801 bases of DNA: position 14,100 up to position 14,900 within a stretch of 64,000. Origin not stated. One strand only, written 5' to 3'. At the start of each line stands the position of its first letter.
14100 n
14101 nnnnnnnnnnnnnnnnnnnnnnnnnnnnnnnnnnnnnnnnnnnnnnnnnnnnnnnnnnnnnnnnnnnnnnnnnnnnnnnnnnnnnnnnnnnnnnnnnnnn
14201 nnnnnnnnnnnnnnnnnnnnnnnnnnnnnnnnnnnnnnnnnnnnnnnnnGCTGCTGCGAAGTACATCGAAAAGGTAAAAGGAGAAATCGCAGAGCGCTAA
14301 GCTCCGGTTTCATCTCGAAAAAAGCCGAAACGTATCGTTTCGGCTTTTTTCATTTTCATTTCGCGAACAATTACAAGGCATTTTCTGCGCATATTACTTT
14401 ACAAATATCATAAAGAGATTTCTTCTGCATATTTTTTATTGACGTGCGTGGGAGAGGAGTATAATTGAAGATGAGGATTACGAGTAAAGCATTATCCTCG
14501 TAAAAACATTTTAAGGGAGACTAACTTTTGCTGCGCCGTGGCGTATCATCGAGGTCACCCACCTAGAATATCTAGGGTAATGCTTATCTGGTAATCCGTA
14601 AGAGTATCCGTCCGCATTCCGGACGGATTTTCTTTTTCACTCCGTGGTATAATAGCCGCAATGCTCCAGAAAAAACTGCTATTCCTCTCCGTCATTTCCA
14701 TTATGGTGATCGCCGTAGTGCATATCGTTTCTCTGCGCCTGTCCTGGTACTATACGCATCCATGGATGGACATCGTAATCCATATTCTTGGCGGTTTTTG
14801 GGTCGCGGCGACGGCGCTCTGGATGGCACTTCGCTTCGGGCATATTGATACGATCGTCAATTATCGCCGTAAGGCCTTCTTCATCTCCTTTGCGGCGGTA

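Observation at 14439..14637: Stand-alone promoter-to-terminator unit of about 170 nt with no ORF: a candidate small RNA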

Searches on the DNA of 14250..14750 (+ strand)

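Call 4: search_rna_families(source=window, start=14250, end=14750, threshold=evalue, max_evalue=10, show_alignments=4)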
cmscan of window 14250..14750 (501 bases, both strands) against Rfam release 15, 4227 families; matches with E-value up to 10: 22.
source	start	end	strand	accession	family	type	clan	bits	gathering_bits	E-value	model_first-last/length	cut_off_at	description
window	14315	14416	-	RF01606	plasmodium_snoR31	Gene; snRNA; snoRNA; HACA-box;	-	27.5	60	0.12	1-145/145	no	small nucleolar RNA snoR31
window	14315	14394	-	RF00506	Thr_leader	Cis-reg; leader;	-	27.1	55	0.0051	1-118/118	no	Threonine operon leader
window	14313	14444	-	RF01485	rli61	Cis-reg;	-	26.8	50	0.01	1-106/106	no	Listeria sRNA rli61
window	14308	14412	-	RF00121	MicC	Gene; sRNA;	-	25.8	90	0.12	1-123/123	no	MicC RNA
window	14293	14355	+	RF01485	rli61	Cis-reg;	-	25.1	50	0.025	1-106/106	no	Listeria sRNA rli61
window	14296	14353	+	RF00506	Thr_leader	Cis-reg; leader;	-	22.1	55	0.078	1-118/118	no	Threonine operon leader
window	14313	14398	-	RF02074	STnc240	Gene; sRNA;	-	20.8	55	1.5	1-77/77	no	Enterobacterial sRNA STnc240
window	14488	14585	+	RF00013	6S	Gene;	-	20.2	46.4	0.052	32-156/187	no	6S / SsrS RNA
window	14312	14437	-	RF02065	STnc340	Gene; sRNA;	-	20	80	2.3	1-130/130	no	Enterobacterial sRNA STnc340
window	14321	14377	-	RF02495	ohsC_RNA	Gene; antitoxin;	-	19.8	50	1.8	1-77/77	no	Oppression of Hydrophobic ORF by sRNA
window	14318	14362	-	RF04339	Plastid-psbJ-3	Cis-reg;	CL00152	18.2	61.7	1.5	43-125/125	no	Plastid-psbJ-3 3UTR RNA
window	14316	14387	-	RF00116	C0465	Gene; sRNA;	-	18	40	1.2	1-78/78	no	C0465 RNA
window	14318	14357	+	RF00489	ctRNA_p42d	Gene; antisense;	-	17.4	50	0.58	1-46/46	no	ctRNA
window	14319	14348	+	RF04157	MIR9486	Gene; miRNA;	-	16.6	100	1.5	1-119/119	no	MIR9486 microRNA precursor family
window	14316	14388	-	RF02891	AgrB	Gene; antisense;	-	16.2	40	4.6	1-84/84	no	ArsR-gov region gene B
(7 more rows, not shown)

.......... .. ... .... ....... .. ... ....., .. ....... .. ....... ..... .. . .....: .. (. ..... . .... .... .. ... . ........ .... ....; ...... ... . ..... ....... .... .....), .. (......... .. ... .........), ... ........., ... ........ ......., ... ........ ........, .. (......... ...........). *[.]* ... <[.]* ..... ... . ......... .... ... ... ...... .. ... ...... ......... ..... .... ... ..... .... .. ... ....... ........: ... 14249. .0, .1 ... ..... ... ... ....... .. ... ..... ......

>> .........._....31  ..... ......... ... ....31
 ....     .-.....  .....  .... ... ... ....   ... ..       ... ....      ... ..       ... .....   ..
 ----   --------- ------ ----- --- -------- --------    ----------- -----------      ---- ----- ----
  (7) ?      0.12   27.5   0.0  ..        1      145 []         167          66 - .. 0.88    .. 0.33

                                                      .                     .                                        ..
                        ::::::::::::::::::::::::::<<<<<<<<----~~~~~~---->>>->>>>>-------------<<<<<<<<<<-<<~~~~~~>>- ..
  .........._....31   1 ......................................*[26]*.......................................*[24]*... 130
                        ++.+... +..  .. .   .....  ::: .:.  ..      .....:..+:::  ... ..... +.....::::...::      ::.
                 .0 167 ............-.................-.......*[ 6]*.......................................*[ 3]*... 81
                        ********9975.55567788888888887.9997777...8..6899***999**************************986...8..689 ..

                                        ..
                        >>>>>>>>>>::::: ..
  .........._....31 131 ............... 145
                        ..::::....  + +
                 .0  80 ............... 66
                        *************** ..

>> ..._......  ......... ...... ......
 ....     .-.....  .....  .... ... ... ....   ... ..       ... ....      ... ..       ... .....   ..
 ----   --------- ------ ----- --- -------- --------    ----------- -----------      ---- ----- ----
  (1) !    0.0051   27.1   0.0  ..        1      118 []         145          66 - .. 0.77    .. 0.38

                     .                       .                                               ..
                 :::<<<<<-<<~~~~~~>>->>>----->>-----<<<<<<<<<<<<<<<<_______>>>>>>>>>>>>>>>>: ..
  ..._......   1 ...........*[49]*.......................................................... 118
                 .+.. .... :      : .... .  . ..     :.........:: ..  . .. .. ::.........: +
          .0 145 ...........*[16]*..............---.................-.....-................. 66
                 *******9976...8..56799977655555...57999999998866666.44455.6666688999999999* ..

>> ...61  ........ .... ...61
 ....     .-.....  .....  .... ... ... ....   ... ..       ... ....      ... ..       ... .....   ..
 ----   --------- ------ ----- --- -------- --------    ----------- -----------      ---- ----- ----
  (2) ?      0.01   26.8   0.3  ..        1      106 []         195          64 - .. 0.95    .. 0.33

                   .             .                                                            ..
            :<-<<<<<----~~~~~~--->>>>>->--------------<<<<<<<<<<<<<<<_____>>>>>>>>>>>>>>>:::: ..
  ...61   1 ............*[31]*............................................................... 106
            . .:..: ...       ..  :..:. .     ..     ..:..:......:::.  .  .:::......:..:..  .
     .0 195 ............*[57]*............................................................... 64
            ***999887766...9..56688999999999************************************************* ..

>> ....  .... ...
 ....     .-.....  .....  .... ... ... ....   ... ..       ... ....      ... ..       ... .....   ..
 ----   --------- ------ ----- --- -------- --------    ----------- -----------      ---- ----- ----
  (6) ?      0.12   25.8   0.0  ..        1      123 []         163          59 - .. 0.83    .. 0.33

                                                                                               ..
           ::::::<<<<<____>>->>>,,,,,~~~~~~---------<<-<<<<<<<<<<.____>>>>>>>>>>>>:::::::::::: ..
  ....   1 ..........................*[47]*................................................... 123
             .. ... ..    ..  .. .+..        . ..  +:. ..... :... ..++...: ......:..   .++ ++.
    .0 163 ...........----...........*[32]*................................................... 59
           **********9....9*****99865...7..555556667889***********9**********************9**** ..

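Call 8: search_rna_families(source=window, start=14455, end=14645, threshold=evalue, max_evalue=10, show_alignments=3)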
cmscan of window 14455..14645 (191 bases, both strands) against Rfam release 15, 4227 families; matches with E-value up to 10: 5.
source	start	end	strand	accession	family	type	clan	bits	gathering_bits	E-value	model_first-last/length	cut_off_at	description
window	14488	14585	+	RF00013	6S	Gene;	-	20.2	46.4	0.02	32-156/187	no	6S / SsrS RNA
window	14492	14637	+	RF00515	PyrR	Cis-reg;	-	18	54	2.2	1-115/115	no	PyrR binding site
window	14603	14638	+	RF00489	ctRNA_p42d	Gene; antisense;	-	14.3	50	1.8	1-46/46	no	ctRNA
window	14598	14635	-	RF02768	Ysr155_RyfD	Gene; sRNA;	-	13.2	42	2.1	1-140/140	no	Yersinia sRNA 155(RyfD)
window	14463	14529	+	RF02031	tpke11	Gene; sRNA;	-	13.2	43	2.5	1-77/77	no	tpke11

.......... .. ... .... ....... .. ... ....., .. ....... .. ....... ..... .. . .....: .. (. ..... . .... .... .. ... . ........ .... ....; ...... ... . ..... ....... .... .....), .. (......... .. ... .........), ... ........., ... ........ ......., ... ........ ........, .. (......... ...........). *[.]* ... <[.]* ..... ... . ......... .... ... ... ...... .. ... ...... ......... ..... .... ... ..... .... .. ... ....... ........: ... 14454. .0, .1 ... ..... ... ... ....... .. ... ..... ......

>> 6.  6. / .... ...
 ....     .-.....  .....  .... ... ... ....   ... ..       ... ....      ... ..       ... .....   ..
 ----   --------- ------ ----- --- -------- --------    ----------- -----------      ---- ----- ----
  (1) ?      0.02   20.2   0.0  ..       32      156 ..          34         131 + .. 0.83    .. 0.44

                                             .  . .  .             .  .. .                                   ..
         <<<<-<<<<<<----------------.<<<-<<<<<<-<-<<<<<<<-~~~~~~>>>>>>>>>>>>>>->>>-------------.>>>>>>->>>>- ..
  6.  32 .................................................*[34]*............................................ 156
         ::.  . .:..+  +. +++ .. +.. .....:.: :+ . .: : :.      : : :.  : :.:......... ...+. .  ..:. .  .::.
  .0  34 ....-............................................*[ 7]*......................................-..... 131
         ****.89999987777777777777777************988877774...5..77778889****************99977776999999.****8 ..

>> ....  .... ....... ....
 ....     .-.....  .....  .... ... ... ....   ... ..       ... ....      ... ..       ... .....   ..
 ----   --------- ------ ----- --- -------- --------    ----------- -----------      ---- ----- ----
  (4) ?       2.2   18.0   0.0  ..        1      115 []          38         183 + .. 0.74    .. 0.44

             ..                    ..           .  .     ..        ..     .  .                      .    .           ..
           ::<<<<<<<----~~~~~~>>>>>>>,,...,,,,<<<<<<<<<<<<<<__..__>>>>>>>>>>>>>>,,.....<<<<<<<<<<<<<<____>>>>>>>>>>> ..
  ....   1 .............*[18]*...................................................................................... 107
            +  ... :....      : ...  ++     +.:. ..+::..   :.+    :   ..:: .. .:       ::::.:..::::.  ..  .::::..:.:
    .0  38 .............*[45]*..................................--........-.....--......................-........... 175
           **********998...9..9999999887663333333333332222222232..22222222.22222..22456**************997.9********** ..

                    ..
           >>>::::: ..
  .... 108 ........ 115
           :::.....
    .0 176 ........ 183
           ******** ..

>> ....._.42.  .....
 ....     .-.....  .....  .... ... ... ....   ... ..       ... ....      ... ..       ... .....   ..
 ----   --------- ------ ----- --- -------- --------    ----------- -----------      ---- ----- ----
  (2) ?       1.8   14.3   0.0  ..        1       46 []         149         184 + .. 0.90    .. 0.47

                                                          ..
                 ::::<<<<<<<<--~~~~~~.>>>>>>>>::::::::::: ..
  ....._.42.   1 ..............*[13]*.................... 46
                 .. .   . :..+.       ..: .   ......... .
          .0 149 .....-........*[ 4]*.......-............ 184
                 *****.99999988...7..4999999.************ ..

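Call 31: build_rna_model(alignment_id=A3, structure=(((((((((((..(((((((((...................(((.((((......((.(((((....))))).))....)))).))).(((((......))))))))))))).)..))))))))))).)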
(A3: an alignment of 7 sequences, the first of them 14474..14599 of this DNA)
Model R1 built from alignment A3 (7 sequences, 128 columns); structure: as given.
model positions 126; base pairs 39; branch points 1; effective number of sequences 1.04; information 0.59 bits per position. Calibrated on 0.2 Mb of random sequence (short: E-values are rough).
structure used (alignment columns):
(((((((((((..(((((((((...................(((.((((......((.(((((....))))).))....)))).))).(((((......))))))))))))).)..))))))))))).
